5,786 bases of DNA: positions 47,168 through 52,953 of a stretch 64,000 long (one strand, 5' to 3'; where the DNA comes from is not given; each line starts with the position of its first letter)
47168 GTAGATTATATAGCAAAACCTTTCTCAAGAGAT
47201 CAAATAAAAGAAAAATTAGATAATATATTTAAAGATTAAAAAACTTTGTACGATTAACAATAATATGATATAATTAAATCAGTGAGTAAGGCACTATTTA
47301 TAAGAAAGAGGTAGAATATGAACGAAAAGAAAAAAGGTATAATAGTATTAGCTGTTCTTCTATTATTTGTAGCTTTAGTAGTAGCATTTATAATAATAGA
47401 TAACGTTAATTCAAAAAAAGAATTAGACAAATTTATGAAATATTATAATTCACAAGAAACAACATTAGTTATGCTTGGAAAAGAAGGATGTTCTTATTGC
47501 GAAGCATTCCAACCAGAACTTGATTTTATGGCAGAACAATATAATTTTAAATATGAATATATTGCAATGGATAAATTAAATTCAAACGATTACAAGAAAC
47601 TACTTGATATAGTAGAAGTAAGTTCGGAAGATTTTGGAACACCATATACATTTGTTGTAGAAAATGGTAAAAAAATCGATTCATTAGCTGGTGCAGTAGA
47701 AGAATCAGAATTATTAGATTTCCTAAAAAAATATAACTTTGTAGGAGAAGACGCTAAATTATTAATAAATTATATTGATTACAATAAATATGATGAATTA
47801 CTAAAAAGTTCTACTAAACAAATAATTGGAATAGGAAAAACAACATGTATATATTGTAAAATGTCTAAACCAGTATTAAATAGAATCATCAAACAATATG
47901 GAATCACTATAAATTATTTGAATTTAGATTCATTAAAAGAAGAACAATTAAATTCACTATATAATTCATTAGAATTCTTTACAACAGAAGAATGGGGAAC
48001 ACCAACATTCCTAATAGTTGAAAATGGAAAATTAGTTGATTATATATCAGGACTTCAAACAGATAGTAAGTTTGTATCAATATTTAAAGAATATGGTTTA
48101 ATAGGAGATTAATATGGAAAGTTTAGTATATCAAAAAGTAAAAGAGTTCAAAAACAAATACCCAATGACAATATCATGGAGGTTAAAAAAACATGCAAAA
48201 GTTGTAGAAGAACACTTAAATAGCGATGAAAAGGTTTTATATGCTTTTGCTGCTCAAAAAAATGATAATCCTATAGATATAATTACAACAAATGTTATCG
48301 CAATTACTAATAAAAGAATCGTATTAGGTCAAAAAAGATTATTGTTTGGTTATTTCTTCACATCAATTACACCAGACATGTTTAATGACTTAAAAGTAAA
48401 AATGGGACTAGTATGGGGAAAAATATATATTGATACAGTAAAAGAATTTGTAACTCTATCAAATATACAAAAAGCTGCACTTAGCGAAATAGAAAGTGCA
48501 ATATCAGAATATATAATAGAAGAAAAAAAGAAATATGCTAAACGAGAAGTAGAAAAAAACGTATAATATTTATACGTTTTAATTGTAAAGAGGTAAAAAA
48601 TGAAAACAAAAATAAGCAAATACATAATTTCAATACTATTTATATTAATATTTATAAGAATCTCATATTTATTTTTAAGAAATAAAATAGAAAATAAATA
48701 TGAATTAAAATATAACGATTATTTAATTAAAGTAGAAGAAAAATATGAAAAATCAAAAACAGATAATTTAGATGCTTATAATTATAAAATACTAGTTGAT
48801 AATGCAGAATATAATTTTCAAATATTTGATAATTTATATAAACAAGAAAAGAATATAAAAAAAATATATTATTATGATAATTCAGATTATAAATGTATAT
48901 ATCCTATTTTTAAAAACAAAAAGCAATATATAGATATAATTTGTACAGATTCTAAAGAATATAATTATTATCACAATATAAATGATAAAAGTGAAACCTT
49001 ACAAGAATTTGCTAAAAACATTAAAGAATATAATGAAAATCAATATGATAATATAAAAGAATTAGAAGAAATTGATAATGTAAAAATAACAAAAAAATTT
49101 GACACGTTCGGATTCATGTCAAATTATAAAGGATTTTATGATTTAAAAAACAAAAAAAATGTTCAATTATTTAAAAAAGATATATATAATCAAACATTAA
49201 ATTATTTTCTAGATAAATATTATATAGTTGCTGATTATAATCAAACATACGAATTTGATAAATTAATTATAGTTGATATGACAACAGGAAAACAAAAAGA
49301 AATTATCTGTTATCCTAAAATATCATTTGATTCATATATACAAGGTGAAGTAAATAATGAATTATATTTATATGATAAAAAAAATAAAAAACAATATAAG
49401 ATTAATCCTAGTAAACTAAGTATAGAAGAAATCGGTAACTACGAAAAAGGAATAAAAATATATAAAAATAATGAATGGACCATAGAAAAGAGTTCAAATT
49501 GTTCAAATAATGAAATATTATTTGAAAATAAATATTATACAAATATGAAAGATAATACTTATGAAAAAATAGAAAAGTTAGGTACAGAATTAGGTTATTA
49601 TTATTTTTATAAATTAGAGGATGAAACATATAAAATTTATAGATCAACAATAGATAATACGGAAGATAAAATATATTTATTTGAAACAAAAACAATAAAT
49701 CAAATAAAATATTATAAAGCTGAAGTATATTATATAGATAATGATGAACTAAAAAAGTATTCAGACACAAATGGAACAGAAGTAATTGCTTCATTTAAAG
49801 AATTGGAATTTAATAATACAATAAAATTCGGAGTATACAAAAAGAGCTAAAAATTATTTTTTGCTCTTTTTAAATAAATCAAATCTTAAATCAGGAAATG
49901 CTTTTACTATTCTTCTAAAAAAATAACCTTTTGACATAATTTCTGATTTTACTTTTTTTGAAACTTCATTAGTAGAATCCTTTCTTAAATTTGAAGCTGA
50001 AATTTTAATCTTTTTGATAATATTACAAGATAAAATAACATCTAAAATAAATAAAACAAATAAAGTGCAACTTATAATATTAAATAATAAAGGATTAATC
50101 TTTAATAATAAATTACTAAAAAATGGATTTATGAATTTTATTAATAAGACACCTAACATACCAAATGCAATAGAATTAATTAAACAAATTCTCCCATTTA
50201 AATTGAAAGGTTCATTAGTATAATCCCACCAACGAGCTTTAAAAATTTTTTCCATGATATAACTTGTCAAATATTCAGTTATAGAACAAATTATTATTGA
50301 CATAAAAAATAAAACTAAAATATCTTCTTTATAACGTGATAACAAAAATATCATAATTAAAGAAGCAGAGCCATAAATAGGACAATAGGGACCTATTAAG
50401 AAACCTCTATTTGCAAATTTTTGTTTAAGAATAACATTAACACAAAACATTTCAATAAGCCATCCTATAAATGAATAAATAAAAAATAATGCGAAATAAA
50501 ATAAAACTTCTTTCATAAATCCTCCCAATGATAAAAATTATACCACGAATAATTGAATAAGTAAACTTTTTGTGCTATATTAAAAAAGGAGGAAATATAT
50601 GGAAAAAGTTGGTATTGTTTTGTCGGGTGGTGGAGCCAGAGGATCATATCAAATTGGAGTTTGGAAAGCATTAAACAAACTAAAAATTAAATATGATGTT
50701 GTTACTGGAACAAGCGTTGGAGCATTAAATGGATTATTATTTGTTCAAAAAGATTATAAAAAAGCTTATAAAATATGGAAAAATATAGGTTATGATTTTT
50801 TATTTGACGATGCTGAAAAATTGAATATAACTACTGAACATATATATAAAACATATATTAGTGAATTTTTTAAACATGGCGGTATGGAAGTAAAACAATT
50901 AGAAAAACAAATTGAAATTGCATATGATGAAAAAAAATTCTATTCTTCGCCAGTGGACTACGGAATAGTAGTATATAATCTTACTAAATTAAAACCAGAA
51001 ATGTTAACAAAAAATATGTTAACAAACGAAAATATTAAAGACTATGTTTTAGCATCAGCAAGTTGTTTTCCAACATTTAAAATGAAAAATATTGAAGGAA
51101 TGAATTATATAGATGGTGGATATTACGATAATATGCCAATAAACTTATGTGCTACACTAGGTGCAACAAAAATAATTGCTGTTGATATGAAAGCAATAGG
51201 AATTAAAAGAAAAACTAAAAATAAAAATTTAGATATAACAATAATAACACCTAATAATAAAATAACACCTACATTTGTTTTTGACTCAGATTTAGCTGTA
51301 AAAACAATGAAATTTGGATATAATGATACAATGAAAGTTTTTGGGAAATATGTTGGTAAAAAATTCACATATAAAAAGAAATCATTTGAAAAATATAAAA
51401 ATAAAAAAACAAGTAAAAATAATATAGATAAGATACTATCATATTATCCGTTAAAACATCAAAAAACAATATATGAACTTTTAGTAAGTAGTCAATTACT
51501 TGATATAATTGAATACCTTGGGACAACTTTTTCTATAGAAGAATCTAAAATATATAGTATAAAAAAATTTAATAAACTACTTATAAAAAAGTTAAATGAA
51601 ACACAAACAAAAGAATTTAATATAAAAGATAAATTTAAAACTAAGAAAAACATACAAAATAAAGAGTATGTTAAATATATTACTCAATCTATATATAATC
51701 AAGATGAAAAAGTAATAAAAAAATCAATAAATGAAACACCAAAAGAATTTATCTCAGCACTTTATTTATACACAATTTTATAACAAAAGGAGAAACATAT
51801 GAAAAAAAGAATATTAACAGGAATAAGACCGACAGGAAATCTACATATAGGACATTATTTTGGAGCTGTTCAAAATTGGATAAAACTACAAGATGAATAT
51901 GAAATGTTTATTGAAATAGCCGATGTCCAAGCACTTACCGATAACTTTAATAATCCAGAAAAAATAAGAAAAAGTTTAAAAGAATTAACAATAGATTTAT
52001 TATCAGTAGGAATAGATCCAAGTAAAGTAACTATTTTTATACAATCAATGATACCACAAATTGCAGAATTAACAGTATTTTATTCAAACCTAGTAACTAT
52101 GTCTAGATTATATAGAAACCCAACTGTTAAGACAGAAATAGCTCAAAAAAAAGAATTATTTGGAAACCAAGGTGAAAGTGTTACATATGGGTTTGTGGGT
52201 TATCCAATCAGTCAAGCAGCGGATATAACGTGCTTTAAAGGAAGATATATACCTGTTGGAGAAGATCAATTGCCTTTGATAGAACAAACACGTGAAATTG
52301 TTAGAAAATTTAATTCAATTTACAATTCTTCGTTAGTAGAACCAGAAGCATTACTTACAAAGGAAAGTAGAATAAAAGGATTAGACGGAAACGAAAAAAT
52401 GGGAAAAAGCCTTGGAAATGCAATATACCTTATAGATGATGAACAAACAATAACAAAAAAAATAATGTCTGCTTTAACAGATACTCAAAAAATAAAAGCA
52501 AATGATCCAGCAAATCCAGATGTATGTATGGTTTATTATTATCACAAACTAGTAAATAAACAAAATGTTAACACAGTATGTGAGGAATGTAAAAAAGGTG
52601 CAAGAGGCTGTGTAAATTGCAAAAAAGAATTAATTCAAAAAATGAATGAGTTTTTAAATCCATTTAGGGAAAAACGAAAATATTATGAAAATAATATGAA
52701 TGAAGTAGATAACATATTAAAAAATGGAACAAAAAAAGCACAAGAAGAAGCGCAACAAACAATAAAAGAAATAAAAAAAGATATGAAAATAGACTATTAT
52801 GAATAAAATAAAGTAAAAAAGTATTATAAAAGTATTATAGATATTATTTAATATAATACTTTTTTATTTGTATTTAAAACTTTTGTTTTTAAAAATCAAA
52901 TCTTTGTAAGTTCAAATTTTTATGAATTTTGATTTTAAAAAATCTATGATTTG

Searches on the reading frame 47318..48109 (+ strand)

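Call 7: search_protein_families(library=pfam, proteins=[window:47318-48109:+], max_evalue=0.01)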
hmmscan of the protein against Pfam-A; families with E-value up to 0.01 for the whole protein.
window:47318-48109:+ (264 aa): 7 families
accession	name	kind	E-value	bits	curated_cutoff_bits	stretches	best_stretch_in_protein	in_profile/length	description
PF00085.26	Thioredoxin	-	8.7e-14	51.8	23.5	2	38-138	9-103/103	Thioredoxin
PF13728.12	TraF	-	1e-10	42.3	23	1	37-93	121-176/224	F plasmid transfer operon protein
PF13098.12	Thioredoxin_2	-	3.7e-10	40.5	27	1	47-136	6-104/104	Thioredoxin-like domain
PF05768.20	Glrx-like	-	9.2e-05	23.2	26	0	49-83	1-35/77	Glutaredoxin-like domain (DUF836)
PF13905.12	Thioredoxin_8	-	0.0028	18.4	27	0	47-97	2-37/94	Thioredoxin-like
PF13192.12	Thioredoxin_3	-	0.003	18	24.8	0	55-86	7-38/76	Thioredoxin domain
PF00462.30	Glutaredoxin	-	0.0072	17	22.9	0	174-208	6-36/60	Glutaredoxin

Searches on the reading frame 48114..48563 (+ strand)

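Call 7: search_protein_families(library=pfam, proteins=[window:48114-48563:+], max_evalue=0.01)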
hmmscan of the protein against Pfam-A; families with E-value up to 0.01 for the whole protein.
window:48114-48563:+ (150 aa): 1 family
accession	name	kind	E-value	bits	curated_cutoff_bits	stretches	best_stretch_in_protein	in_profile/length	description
PF14470.12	bPH_3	-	1.3e-13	51.6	23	1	35-131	1-94/95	Bacterial PH domain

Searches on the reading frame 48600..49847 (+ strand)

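Call 7: search_protein_families(library=pfam, proteins=[window:48600-49847:+], max_evalue=0.01)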
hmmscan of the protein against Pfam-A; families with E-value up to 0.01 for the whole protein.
window:48600-49847:+ (416 aa): 1 family
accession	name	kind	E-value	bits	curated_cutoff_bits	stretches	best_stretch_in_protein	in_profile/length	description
PF04124.18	Dor1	-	0.00098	18.5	23.3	1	37-157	13-99/339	Dor1-like family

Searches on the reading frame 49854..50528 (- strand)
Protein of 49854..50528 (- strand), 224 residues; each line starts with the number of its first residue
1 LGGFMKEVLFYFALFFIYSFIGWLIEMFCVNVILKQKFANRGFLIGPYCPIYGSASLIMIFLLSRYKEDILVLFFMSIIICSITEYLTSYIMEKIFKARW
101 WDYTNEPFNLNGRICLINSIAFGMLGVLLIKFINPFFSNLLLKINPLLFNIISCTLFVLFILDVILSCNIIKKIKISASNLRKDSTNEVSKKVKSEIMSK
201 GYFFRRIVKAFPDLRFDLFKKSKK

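Call 7: search_protein_families(library=pfam, proteins=[window:49854-50528:-], max_evalue=0.01)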
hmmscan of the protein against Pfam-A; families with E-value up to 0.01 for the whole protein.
window:49854-50528:- (224 aa): 1 family
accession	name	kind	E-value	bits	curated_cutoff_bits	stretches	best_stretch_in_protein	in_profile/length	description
PF06541.16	ABC_trans_CmpB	-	1.4e-51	175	25.9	1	14-167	2-150/151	Putative ABC-transporter type IV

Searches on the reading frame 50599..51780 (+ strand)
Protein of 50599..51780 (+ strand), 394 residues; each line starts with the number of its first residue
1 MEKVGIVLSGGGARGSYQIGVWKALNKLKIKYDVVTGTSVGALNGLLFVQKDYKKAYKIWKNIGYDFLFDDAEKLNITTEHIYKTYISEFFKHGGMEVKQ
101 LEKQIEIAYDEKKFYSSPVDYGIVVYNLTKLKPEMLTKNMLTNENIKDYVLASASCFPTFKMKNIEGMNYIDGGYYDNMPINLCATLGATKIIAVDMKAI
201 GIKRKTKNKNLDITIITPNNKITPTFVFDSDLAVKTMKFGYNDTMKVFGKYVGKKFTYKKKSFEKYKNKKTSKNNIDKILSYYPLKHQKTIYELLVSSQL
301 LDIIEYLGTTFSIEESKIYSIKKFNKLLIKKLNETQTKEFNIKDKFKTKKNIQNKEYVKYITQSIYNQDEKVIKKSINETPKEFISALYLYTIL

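Call 7: search_protein_families(library=pfam, proteins=[window:50599-51780:+], max_evalue=0.01)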
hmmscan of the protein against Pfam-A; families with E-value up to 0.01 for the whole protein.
window:50599-51780:+ (394 aa): 1 family
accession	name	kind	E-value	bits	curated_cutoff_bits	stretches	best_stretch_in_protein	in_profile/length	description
PF01734.28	Patatin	-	5.2e-30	105.5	27.7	1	6-182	1-188/191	Patatin-like phospholipase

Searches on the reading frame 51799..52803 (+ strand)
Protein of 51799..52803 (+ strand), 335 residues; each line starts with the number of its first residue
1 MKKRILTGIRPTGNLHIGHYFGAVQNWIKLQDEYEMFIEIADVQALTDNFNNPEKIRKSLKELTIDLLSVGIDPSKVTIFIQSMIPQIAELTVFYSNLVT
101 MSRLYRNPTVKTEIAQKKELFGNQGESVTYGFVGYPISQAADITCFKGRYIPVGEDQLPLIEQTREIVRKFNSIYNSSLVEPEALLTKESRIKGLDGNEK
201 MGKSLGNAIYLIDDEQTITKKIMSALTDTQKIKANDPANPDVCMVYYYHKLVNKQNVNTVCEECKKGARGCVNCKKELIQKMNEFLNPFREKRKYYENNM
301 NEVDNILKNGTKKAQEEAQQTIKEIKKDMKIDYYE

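Call 7: search_protein_families(library=pfam, proteins=[window:51799-52803:+], max_evalue=0.01)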
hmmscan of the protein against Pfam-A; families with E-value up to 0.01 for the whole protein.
window:51799-52803:+ (335 aa): 1 family
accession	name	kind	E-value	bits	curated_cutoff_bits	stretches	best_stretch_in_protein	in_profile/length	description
PF00579.31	tRNA-synt_1b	-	4.6e-58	197.3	21.1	1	4-286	7-291/292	tRNA synthetases class I (W and Y)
